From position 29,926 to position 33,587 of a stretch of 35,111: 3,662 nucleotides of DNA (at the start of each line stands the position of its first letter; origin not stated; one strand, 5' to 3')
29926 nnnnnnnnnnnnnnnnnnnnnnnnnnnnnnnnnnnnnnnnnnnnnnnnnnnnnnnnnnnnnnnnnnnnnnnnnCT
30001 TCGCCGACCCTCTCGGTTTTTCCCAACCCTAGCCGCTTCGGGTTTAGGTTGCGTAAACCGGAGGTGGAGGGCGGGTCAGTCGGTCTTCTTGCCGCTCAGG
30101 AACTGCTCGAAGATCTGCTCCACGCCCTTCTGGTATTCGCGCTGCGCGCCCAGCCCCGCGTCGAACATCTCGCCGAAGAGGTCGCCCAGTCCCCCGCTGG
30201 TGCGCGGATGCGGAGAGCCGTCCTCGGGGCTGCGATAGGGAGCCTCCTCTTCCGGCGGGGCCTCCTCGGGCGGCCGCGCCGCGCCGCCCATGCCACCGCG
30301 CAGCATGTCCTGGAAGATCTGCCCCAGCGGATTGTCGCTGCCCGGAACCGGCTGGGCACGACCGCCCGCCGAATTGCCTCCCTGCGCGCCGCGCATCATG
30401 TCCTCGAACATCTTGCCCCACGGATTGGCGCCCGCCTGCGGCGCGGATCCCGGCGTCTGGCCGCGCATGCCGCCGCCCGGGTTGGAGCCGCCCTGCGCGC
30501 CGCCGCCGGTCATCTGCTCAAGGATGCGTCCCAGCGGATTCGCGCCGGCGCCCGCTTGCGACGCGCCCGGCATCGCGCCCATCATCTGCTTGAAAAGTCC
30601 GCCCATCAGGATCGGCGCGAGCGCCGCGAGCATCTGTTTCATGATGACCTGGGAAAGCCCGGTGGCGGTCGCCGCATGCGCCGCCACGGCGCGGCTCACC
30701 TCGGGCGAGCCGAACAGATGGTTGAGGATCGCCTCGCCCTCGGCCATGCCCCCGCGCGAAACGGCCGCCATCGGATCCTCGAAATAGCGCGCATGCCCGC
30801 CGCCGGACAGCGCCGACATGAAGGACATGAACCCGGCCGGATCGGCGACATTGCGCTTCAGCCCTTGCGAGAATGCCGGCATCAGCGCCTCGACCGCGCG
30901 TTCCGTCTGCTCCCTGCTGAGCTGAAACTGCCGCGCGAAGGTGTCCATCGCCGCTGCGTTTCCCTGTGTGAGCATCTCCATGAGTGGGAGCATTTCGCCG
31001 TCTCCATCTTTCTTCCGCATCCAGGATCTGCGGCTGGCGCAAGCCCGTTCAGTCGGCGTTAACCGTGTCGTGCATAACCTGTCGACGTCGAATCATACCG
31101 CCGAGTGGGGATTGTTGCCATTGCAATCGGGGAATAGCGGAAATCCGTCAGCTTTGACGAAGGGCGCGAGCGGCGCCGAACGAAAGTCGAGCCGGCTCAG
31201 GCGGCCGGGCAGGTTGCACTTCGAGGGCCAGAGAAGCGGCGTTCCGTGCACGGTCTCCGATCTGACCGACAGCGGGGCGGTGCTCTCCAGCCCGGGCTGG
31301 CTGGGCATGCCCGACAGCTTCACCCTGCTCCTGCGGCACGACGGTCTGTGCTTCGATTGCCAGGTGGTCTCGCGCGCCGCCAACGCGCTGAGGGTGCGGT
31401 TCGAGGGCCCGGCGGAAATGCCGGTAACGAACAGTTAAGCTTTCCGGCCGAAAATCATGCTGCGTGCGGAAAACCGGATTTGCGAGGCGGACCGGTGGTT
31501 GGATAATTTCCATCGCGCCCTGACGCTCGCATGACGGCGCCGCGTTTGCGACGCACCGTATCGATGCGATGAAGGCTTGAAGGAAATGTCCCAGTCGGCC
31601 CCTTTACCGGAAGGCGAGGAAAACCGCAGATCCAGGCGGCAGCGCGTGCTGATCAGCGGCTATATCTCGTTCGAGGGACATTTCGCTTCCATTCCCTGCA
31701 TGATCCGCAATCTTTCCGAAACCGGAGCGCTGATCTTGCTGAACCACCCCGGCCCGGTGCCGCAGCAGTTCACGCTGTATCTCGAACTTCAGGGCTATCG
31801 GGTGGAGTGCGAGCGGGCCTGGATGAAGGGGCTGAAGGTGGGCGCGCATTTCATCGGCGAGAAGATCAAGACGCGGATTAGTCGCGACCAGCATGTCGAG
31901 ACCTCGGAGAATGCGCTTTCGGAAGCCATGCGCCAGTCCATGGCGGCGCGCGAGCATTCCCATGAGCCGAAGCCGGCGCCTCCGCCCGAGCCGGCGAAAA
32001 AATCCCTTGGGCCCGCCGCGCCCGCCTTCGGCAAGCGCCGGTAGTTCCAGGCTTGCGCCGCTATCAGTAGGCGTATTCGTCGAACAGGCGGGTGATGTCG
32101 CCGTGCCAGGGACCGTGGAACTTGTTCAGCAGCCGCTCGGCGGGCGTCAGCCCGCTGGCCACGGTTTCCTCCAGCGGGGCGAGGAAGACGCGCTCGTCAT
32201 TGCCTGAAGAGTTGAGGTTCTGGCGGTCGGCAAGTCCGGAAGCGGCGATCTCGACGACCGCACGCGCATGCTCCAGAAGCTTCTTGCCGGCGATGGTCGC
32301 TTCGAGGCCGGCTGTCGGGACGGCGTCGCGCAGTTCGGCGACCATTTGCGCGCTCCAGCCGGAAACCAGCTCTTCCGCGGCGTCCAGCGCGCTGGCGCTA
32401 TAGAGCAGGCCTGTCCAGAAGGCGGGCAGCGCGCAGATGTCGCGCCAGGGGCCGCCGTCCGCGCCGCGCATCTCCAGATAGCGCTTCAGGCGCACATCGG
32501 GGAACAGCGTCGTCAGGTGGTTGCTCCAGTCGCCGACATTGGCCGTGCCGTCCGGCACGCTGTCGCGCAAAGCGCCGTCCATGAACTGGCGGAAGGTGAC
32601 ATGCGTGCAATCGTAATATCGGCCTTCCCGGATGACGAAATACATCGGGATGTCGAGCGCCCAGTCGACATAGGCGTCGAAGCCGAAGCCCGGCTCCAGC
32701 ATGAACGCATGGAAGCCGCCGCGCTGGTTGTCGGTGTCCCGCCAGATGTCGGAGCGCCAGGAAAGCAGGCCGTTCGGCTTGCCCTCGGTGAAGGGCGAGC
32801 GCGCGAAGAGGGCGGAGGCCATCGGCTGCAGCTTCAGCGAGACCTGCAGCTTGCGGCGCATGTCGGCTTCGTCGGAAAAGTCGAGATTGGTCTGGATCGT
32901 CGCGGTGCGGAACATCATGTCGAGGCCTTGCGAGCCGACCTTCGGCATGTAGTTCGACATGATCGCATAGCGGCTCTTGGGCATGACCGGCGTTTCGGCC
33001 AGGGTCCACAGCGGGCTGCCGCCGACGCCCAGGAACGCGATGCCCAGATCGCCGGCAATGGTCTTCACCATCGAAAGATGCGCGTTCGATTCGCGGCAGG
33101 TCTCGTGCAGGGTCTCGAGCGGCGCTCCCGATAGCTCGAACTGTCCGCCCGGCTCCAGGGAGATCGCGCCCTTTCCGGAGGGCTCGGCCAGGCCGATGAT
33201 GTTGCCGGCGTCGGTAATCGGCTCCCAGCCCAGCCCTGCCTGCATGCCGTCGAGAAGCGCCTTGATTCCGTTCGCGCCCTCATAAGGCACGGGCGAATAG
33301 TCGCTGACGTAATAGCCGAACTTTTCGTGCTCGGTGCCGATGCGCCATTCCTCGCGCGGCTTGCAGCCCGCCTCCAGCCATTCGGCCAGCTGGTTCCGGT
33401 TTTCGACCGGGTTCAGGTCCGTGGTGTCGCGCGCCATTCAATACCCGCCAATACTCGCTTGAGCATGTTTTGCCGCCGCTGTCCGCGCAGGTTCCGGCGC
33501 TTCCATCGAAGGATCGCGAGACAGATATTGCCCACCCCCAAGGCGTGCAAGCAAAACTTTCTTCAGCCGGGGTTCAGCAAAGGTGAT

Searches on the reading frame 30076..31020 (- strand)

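Call 42: search_protein_families(library=pfam, proteins=[window:30076-31020:-], max_evalue=0.0001)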
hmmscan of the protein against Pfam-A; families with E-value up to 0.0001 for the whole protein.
window:30076-31020:- (314 aa): 1 family
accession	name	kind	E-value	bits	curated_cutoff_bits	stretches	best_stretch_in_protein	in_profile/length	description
PF06078.17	DUF937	-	8.9e-27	94.6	25.4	1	17-145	4-135/135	Bacterial protein of unknown function (DUF937)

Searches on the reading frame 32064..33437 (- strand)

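Call 42: search_protein_families(library=pfam, proteins=[window:32064-33437:-], max_evalue=0.0001)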
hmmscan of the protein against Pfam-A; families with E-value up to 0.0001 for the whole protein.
window:32064-33437:- (457 aa): 1 family
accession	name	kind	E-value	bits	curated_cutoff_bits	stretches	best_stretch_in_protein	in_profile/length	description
PF04107.18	GCS2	-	2.3e-76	257.4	21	1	50-355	1-284/291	Glutamate-cysteine ligase family 2(GCS2)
